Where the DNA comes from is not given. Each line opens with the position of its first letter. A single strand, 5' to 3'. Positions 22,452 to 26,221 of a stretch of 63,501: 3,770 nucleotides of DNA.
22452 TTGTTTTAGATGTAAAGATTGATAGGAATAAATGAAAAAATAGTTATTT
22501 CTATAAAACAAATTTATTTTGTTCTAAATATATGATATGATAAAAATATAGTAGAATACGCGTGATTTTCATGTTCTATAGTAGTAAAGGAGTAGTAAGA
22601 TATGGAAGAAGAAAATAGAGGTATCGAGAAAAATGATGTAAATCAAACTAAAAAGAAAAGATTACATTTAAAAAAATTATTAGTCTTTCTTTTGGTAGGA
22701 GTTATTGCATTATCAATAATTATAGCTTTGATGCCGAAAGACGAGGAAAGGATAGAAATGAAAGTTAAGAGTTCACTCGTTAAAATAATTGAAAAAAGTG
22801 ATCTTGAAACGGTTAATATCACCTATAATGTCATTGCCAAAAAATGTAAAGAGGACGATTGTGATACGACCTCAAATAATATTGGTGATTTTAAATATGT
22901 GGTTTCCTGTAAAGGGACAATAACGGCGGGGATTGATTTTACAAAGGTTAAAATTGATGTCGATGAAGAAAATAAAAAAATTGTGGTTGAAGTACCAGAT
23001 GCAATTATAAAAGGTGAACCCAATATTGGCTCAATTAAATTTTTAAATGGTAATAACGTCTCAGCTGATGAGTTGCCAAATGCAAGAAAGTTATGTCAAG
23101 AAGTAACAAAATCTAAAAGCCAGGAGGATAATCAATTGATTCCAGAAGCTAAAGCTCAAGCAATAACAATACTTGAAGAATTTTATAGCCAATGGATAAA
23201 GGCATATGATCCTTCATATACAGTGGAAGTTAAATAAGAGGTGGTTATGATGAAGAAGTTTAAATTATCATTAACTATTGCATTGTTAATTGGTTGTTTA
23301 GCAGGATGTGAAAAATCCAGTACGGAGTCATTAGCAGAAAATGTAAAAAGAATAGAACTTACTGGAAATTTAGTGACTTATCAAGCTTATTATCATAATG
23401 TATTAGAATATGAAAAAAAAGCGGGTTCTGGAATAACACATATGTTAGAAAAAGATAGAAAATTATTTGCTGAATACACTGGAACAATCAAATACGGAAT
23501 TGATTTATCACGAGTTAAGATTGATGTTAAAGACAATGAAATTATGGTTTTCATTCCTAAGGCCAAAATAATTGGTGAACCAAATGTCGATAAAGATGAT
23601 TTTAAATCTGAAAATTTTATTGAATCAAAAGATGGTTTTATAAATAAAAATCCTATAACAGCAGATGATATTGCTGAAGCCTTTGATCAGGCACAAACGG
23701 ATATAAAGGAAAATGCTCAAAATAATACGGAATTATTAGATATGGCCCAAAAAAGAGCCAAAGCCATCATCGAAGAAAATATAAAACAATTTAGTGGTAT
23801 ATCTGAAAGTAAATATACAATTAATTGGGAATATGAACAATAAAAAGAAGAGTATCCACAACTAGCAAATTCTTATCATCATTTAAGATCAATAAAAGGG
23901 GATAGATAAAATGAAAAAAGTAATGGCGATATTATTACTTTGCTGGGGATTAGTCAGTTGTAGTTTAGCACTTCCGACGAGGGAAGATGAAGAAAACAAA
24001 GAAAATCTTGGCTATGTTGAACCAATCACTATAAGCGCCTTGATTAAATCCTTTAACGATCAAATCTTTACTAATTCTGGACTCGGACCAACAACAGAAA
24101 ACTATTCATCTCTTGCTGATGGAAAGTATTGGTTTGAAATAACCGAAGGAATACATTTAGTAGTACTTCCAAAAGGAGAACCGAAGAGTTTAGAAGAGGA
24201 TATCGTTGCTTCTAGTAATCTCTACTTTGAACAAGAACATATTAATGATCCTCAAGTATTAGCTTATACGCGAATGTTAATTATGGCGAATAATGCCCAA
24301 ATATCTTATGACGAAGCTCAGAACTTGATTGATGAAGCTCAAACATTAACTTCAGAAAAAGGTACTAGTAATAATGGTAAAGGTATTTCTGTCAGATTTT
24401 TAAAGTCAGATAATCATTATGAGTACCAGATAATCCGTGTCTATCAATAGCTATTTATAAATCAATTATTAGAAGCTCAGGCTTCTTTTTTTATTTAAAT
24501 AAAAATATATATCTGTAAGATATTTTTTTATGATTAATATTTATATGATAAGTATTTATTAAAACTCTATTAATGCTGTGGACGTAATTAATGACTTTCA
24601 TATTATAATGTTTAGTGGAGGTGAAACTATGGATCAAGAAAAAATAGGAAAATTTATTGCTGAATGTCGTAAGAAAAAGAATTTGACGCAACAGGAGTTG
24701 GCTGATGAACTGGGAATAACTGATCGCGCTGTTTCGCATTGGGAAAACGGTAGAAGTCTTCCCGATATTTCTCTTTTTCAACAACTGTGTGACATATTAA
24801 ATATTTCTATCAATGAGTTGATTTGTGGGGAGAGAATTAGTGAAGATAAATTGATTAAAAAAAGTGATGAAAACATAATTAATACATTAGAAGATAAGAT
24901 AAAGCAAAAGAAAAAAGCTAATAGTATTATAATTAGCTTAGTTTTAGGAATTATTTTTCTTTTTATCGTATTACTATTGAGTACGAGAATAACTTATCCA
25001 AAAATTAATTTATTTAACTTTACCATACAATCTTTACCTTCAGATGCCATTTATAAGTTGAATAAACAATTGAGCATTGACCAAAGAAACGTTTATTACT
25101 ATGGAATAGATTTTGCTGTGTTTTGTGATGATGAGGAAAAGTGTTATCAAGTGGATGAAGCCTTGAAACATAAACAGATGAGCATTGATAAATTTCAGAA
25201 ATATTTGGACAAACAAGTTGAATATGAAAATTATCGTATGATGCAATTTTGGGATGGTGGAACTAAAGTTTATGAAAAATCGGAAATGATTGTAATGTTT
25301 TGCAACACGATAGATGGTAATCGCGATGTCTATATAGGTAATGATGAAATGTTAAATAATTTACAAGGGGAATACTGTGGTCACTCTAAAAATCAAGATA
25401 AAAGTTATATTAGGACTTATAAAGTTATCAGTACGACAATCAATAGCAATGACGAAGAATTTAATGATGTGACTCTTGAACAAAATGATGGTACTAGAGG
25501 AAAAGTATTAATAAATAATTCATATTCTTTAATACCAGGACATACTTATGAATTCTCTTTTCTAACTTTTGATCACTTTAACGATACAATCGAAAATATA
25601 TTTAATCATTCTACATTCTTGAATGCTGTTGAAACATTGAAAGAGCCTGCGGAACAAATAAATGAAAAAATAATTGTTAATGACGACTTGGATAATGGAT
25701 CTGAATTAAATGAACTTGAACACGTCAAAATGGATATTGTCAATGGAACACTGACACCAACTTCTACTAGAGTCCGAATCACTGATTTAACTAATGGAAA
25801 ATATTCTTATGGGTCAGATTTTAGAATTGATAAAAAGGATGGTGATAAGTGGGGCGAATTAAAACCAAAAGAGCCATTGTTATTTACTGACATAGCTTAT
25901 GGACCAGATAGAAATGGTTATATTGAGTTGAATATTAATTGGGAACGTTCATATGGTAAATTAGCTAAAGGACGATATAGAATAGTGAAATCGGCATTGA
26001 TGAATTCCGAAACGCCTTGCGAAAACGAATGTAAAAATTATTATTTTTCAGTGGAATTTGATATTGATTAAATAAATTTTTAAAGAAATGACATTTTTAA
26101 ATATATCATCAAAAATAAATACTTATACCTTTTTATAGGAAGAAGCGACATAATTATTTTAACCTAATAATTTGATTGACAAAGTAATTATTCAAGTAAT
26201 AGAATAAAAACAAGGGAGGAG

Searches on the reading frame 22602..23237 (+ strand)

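Call 39: search_protein_families(library=pfam, proteins=[window:22602-23237:+], max_evalue=0.0001)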
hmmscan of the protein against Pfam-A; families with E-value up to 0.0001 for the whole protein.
window:22602-23237:+ (211 aa): 1 family
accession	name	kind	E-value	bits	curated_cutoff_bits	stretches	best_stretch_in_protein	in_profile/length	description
PF14014.11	DUF4230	-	3.8e-16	60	27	1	62-196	3-139/148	Protein of unknown function (DUF4230)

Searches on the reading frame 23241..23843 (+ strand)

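Call 39: search_protein_families(library=pfam, proteins=[window:23241-23843:+], max_evalue=0.0001)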
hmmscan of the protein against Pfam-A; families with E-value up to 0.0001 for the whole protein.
window:23241-23843:+ (200 aa): 1 family
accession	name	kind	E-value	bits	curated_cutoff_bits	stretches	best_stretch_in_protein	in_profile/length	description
PF14014.11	DUF4230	-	2.8e-24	86.3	27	1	37-184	2-141/148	Protein of unknown function (DUF4230)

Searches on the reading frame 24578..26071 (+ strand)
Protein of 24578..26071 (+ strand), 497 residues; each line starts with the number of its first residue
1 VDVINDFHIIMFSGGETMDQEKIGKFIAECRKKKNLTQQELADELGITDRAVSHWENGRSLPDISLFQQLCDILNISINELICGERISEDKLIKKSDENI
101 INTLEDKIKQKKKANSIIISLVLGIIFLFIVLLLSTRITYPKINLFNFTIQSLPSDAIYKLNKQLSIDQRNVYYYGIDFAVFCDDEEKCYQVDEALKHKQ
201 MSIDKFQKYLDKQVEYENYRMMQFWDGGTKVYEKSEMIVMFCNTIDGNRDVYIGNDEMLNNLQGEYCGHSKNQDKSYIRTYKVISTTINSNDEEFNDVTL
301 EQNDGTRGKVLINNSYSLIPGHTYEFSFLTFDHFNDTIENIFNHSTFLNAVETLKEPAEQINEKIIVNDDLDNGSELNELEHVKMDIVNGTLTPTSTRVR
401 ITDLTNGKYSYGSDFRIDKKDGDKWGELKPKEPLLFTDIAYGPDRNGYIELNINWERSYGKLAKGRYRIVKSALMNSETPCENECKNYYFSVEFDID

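Call 39: search_protein_families(library=pfam, proteins=[window:24578-26071:+], max_evalue=0.0001)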
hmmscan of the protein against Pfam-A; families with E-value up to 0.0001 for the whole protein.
window:24578-26071:+ (497 aa): 6 families
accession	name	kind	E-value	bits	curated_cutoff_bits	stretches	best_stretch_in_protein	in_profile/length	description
PF20251.4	Big_14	-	3.2e-17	62.8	27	1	381-477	3-95/104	Bacterial Ig-like domain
PF01381.28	HTH_3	-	8.2e-17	61.4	23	1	27-81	1-55/55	Helix-turn-helix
PF12844.13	HTH_19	-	1.3e-13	51.1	30.2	1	24-84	1-61/64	Helix-turn-helix domain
PF13560.12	HTH_31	-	3.6e-09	37.2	27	1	24-77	3-57/64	Helix-turn-helix domain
PF15731.11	MqsA_antitoxin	-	7.8e-07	29.7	30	0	24-70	71-117/131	Antitoxin component of bacterial toxin-antitoxin system, MqsA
PF13443.12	HTH_26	-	5.2e-05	23.9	22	0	31-82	6-58/63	Cro/C1-type HTH DNA-binding domain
